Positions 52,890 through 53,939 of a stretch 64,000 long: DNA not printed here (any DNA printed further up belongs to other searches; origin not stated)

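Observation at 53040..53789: GXWXG/DUF4334 gene: a bacterial/fungal-type family and candidate horizontal acquisition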

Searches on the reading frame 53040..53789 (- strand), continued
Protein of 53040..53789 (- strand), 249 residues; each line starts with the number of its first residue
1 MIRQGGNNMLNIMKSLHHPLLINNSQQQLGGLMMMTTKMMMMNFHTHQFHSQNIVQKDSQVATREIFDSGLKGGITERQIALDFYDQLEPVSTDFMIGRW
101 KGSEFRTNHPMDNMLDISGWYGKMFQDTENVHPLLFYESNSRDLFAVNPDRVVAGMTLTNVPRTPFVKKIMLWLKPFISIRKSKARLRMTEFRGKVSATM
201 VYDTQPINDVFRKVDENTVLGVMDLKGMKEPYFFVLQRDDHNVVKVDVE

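Call 37: search_protein_families(library=pfam, proteins=[L026:2562-3413:+, L050:5568-6599:-, L019:3568-4890:-, L015:3714-4793:+, L017:2472-4430:-, L019:5871-7637:+, L044:2970-4856:+, L048:4410-4892:+, L038:820-1932:+, L071:3937-5055:+], max_evalue=0.00001)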
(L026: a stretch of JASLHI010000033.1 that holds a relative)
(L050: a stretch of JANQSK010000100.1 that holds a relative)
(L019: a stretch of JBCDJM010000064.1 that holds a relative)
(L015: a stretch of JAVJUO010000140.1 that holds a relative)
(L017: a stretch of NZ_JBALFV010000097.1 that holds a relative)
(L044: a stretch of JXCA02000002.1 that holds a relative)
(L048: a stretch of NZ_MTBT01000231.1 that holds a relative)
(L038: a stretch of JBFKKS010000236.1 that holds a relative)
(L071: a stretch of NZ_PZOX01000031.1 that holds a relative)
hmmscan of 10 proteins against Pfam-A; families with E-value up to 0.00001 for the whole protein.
L026:2562-3413:+ (283 aa): 2 families
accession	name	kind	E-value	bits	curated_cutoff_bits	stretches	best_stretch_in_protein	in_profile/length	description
PF00106.31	adh_short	-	1.4e-50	172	26.6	1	10-192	1-188/195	short chain dehydrogenase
PF13561.12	adh_short_C2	-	3.9e-35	122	27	1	19-196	6-186/236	Enoyl-(Acyl carrier protein) reductase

L050:5568-6599:- (343 aa): 1 family
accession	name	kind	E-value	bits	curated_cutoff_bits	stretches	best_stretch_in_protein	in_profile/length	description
PF00005.33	ABC_tran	-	8.7e-37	127.2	25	1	18-160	1-136/137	ABC transporter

L019:3568-4890:- (440 aa): 1 family
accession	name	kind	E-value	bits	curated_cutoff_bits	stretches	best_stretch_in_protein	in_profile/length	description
PF13354.11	Beta-lactamase2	-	1.1e-27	97.2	22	1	215-390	17-190/214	Beta-lactamase enzyme family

L015:3714-4793:+ (359 aa): 2 families
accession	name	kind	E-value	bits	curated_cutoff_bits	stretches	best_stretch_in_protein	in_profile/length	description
PF04055.27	Radical_SAM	-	9.1e-16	58.9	29.5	1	127-286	2-160/166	Radical SAM superfamily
PF21016.3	RlmN_N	-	4.3e-08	33.2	24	1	27-79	3-55/60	Ribosomal RNA large subunit methyltransferase N-terminal domain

L017:2472-4430:- (652 aa): 22 families
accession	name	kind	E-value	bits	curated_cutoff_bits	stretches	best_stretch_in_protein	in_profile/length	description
PF00515.34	TPR_1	-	7.2e-123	396.4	27.8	9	297-328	3-34/34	Tetratricopeptide repeat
PF13414.12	TPR_11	-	4.7e-104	340.3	26.8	10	234-273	1-40/42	TPR repeat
PF07719.23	TPR_2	-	3.2e-101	323.7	27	5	295-328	1-34/34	Tetratricopeptide repeat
PF13181.12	TPR_8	-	1.8e-80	258.7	25.7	3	295-328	1-34/34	Tetratricopeptide repeat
PF13431.12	TPR_17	-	9e-65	210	24.4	1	284-316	2-34/34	Tetratricopeptide repeat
PF13371.12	TPR_9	-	7.8e-58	192.9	35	6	272-331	6-65/73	Tetratricopeptide repeat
PF13424.12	TPR_12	-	2.3e-52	175.5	30.1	3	227-291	3-75/77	Tetratricopeptide repeat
PF13432.12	TPR_16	-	1e-49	166.9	32.7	4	267-322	3-58/65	Tetratricopeptide repeat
PF13428.12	TPR_14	-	3.5e-37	123.4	23.5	0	262-302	2-42/44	Tetratricopeptide repeat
PF14559.12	TPR_19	-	1.6e-28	99.3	25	0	204-259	2-57/68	Tetratricopeptide repeat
PF13174.12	TPR_6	-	6.1e-23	80.3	26.3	0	51-80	3-32/33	Tetratricopeptide repeat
PF25575.1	TPR_BSK1_C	-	1.8e-17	63.8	42.2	0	544-608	53-118/118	Serine/threonine-protein kinase BSK1-like, TPR repeats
PF13374.12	TPR_10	-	4.3e-14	52.4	27.5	0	193-221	2-30/42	Tetratricopeptide repeat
PF25062.1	ARM_TT21_N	-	1.2e-12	48.5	40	0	279-406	80-211/222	Tetratricopeptide repeat protein 21 N-terminal ARM repeat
PF01239.28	PPTA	-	4.9e-12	45.2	29.5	0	277-308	1-32/32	Protein prenyltransferase alpha subunit repeat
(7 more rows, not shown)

L019:5871-7637:+ (588 aa): 1 family
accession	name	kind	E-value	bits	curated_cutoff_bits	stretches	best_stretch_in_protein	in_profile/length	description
PF02518.31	HATPase_c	-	6.5e-23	81.7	26.4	1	463-581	5-110/111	Histidine kinase-, DNA gyrase B-, and HSP90-like ATPase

L044:2970-4856:+ (628 aa): 6 families
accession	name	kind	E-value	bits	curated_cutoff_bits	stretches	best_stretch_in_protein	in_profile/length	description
PF01434.24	Peptidase_M41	-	5.6e-71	238.8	29.9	1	423-611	3-191/191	Peptidase family M41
PF00004.35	AAA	-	5.3e-48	163.2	21.2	1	209-341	1-130/131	ATPase family associated with various cellular activities (AAA)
PF06480.20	FtsH_ext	-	1.3e-13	51.5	25.5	1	9-111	2-102/103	FtsH Extracellular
PF17862.7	AAA_lid_3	-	1.2e-12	47.5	27.2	1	364-403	1-40/45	AAA+ lid domain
PF07728.20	AAA_5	-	4.7e-06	27.1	22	0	208-329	1-136/139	AAA domain (dynein-related subfamily)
PF06068.19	TIP49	-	8.3e-06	25.6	23.8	0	207-243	51-89/347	TIP49 P-loop domain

L048:4410-4892:+ (160 aa): 1 family
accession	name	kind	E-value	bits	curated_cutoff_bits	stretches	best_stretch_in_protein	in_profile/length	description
PF13102.12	Phage_int_SAM_5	-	3.1e-06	27.9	22.3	0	27-64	43-80/98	Phage integrase SAM-like domain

L038:820-1932:+ (370 aa): 3 families
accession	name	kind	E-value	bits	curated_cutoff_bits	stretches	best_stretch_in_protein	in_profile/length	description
PF12625.12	Arabinose_bd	-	1.3e-25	91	27.6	1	56-241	3-185/185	Arabinose-binding domain of AraC transcription regulator, N-term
PF12833.13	HTH_18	-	4.1e-23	81.9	33.6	1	290-368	1-80/80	Helix-turn-helix domain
PF00165.29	HTH_AraC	-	4.7e-12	46.1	26.6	1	333-366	9-41/42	Bacterial regulatory helix-turn-helix proteins, AraC family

L071:3937-5055:+ (372 aa): 3 families
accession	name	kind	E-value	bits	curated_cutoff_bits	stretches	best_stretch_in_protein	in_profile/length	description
PF00107.32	ADH_zinc_N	-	9.9e-29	100.3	31.8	1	198-323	1-126/129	Zinc-binding dehydrogenase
PF08240.17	ADH_N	-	1.4e-22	80.4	23.5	1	30-156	3-102/104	Alcohol dehydrogenase GroES-like domain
PF16912.11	Glu_dehyd_C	-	1.4e-08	34.9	34.9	1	189-301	32-144/211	Glucose dehydrogenase C-terminus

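Call 39: find_homologous_proteins(query=L001:1833-3455:-, max_evalue=1e-50)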
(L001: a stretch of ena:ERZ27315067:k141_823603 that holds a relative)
Query L001:1833-3455:- (540 aa): 8000 proteins with E <= 1e-50 among 8000 candidates; the best 120 are listed.
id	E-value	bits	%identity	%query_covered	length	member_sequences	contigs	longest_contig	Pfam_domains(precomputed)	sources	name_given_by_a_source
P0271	0.0e+0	1228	100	100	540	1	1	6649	PF00171.28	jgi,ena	-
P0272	0.0e+0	1037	84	99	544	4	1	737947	PF00171.28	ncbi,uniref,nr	ncbi:hypothetical protein C9374_000804 [Naegleria lovaniensis]|uniref:aldehyde dehydrogenase (NAD(+)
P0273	0.0e+0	1027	84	96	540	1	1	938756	PF00171.28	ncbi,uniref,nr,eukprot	ncbi:aldehyde dehydrogenase [Naegleria gruberi]|uniref:aldehyde dehydrogenase (NAD(+)) n=1 Tax=Naegl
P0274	5.7e-267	905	75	94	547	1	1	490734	PF00171.28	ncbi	ncbi:hypothetical protein ABK040_005209 [Willaertia magna]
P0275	2.8e-232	790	65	96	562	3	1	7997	PF00171.28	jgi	jgi:aldehyde dehydrogenase family 7 protein A1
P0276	6.1e-232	789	66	94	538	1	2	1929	PF00171.28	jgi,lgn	jgi:aldehyde dehydrogenase family 7 protein A1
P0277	3.3e-228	777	63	96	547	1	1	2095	PF00171.28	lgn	-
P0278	6.9e-223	759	63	96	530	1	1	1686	PF00171.28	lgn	-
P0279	5.2e-222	756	65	95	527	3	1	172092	PF00171.28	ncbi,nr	ncbi:Aldehyde dehydrogenase 7 member B4 [Terramyces sp. JEL0728]|nr:Aldehyde dehydrogenase 7 member 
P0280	2.5e-221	754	65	95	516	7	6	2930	PF00171.28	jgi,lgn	jgi:aldehyde dehydrogenase family 7 protein A1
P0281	4.1e-221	753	61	100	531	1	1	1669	PF00171.28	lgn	-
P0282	8.5e-221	752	65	96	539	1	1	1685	PF00171.28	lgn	-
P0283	3.6e-220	750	66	93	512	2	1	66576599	PF00171.28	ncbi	ncbi:unnamed protein product [Calypogeia fissa]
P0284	1.1e-218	745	65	94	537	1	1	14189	PF00171.28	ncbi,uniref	ncbi:aldehyde dehydrogenase [Acrasis kona]|uniref:aldehyde dehydrogenase (NAD(+)) n=1 Tax=Acrasis ko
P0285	5.6e-218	743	65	93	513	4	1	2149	PF00171.28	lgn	-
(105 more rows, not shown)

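Call 41: list_cluster_members(proteins=[P0124, P0125, P0230, P0236, P0250, P0207, P0167, P0261, P0164, P0142])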
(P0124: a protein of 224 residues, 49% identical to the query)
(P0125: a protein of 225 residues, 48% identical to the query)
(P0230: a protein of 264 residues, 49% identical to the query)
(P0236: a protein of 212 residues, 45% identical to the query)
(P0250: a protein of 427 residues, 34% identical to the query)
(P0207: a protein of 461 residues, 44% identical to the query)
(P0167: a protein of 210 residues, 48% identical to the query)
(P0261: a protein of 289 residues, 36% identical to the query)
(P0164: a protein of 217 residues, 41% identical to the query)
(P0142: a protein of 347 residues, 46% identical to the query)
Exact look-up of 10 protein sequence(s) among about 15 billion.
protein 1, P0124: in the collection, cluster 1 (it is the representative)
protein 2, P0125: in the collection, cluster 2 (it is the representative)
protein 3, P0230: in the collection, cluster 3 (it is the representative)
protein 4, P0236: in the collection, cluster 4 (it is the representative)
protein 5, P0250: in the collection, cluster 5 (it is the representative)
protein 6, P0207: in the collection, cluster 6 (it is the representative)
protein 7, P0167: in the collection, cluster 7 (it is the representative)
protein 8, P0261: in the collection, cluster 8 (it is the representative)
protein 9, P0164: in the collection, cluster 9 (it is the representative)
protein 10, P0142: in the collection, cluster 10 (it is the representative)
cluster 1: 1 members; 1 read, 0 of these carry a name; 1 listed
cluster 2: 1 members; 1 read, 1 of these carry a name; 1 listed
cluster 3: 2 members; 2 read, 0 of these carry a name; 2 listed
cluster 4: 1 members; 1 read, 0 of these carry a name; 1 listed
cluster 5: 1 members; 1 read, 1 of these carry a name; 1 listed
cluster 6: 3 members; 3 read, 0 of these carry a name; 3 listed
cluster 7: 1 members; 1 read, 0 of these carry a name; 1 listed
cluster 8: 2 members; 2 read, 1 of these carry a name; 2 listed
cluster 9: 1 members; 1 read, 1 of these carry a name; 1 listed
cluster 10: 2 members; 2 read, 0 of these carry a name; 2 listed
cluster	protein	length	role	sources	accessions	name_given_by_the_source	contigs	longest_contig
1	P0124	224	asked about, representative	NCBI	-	-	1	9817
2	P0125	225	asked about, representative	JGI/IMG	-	hypothetical protein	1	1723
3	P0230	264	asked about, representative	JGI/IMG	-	-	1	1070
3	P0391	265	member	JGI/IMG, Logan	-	-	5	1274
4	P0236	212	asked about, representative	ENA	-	-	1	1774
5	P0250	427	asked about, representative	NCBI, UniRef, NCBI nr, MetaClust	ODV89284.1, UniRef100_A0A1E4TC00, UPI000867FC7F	hypothetical protein CANCADRAFT_3912 [Tortispora caseinolytica NRRL Y-17796] | Uncharacterized protein n=1 Tax=Tortispora caseinolytica NRRL Y-17796 TaxID=767744 ... | status=active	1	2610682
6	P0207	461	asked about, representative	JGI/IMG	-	-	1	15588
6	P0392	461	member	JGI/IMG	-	-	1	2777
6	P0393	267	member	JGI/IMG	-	-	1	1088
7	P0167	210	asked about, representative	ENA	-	-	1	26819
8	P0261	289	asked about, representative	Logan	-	-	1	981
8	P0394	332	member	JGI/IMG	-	hypothetical protein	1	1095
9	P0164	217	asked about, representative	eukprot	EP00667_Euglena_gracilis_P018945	EG_transcript_20222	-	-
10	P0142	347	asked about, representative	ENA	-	-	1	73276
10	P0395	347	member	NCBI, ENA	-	-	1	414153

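Call 43: find_encoding_contigs(protein=P0006, flank=5000, max_places=2)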
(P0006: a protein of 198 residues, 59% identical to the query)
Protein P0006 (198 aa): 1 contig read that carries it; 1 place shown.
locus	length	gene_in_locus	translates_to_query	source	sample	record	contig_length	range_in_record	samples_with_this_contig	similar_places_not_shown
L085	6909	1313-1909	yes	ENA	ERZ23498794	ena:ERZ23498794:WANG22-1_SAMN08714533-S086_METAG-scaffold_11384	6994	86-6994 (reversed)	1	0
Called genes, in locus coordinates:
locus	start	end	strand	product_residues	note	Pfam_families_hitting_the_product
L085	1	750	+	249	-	?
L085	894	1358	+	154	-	PF06127:Mpo1-like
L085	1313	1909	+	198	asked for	PF14231:GXWXG, PF14232:DUF4334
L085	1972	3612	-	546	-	PF00118:Cpn60_TCP1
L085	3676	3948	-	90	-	PF00166:Cpn10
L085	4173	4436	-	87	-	PF03840:SecG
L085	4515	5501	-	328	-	-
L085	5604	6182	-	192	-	PF01725:Ham1p_like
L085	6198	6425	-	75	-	-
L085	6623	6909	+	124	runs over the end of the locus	?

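Call 44: find_encoding_contigs(protein=P0121, flank=5000, max_places=2)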
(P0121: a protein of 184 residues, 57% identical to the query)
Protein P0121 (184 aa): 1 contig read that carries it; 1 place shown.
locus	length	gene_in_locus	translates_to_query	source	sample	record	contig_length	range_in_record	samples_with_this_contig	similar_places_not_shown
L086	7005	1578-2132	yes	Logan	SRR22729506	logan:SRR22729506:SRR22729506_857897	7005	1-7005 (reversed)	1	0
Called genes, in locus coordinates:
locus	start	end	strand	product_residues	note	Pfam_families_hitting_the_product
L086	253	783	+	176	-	PF00440:TetR_N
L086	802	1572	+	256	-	PF00106:adh_short, PF01370:Epimerase (weak), PF08659:KR, PF13561:adh_short_C2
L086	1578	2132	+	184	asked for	PF14231:GXWXG, PF14232:DUF4334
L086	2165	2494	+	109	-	-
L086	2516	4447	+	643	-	PF18566:Ldi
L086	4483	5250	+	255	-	PF00106:adh_short, PF08659:KR, PF23441:SDR (weak), PF13561:adh_short_C2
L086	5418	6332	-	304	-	PF12833:HTH_18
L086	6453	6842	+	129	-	PF09917:DUF2147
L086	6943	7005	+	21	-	?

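Call 45: find_encoding_contigs(protein=P0011, flank=5000, max_places=2)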
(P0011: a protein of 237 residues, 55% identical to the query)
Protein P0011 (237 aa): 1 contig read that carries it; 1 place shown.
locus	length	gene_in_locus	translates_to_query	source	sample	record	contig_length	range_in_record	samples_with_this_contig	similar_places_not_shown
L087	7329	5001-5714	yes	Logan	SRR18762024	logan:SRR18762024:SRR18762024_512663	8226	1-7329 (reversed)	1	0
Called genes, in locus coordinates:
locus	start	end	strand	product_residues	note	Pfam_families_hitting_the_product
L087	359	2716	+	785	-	PF02837:Glyco_hydro_2_N, PF22666:Glyco_hydro_2_N2 (weak), PF00703:Glyco_hydro_2, PF02836:Glyco_hydro_2_C, PF16355:DUF4982, PF18565:Glyco_hydro2_C5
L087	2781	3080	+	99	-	-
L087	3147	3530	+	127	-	PF00903:Glyoxalase, PF13669:Glyoxalase_4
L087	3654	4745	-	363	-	PF09411:PagL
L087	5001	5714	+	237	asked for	PF14231:GXWXG, PF14232:DUF4334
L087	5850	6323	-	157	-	PF01834:XRCC1_N, PF00754:F5_F8_type_C (weak)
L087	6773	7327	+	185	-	?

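Call 50: search_protein_families(library=pfam, alignment_id=A2, max_evalue=0.00001)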
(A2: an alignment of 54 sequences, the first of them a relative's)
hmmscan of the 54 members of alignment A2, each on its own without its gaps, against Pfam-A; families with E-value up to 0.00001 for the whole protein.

A. member 1, L005:4145-4942:+ (265 aa): 2 families
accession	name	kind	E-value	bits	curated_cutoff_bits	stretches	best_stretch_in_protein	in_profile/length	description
PF04002.20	RadC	-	3.3e-35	121.1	22.1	1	134-242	2-110/121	RadC-like JAB domain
PF20582.4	UPF0758_N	-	1.7e-26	92.5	27.1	1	33-109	1-76/77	UPF0758 N-terminal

B. families by the number of members that match (of 54 scanned): 58 families (the first 25 are shown)
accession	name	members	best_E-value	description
PF13561.12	adh_short_C2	7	7.8e-57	Enoyl-(Acyl carrier protein) reductase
PF00106.31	adh_short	7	1.4e-50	short chain dehydrogenase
PF08659.16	KR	5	1.7e-16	KR domain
PF12833.13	HTH_18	3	4.1e-23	Helix-turn-helix domain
PF04828.22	GFA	3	8.5e-14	Glutathione-dependent formaldehyde-activating enzyme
PF00165.29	HTH_AraC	3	4.7e-12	Bacterial regulatory helix-turn-helix proteins, AraC family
PF13102.12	Phage_int_SAM_5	3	3.1e-06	Phage integrase SAM-like domain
PF19458.4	DUF5995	2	1e-33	Family of unknown function (DUF5995)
PF01370.27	Epimerase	2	6.1e-25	NAD dependent epimerase/dehydratase family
PF13738.12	Pyr_redox_3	2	1.1e-19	Pyridine nucleotide-disulphide oxidoreductase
PF00743.25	FMO-like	2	5.2e-17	Flavin-binding monooxygenase-like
PF00561.26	Abhydrolase_1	2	1.5e-14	alpha/beta hydrolase fold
PF02678.22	Pirin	2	1.2e-12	Pirin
PF23441.1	SDR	2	1.7e-12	SDR-like rossmann domain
PF07992.20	Pyr_redox_2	2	9.3e-12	Pyridine nucleotide-disulphide oxidoreductase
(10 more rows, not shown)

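Call 52: find_related_loci(query=window:53040-53789:-, collection=metagenome_contigs, flank=6000)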
Query window:53040-53789:- (249 aa) in metagenome_contigs; peptide patterns used: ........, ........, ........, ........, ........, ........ (x = any residue, [..] = any of these).
281 stretches matched a pattern; 1 encode a relative of the query (tblastn E <= 1e-3); 1 distinct loci.
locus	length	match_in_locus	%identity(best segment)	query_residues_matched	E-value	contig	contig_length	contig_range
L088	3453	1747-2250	48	74-239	2e-51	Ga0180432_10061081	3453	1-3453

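Call 58: search_solved_structures(query=A1, max_evalue=10)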
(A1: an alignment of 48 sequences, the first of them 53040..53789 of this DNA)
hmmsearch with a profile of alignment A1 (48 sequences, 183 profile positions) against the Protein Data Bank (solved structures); distinct sequences matched with E-value up to 10: 1.
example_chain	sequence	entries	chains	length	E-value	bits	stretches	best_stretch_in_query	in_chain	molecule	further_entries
4mve_A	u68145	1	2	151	4e-38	134.3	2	5-85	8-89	Uncharacterized protein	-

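Call 64: find_encoding_contigs(protein=P0124, flank=5000, max_places=2)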
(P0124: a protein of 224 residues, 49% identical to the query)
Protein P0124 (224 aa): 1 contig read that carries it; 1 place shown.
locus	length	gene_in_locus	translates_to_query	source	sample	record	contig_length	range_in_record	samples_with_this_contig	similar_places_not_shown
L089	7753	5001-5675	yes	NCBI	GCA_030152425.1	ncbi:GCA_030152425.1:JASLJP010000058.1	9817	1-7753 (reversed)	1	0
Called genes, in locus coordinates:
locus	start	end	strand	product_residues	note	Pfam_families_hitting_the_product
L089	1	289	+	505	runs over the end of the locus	-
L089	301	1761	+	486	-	-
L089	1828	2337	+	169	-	-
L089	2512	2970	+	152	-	-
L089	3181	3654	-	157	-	-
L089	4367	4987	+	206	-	PF00440:TetR_N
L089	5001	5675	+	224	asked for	PF14231:GXWXG, PF14232:DUF4334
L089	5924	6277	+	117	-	PF07007:LprI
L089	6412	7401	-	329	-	PF00561:Abhydrolase_1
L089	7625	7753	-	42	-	?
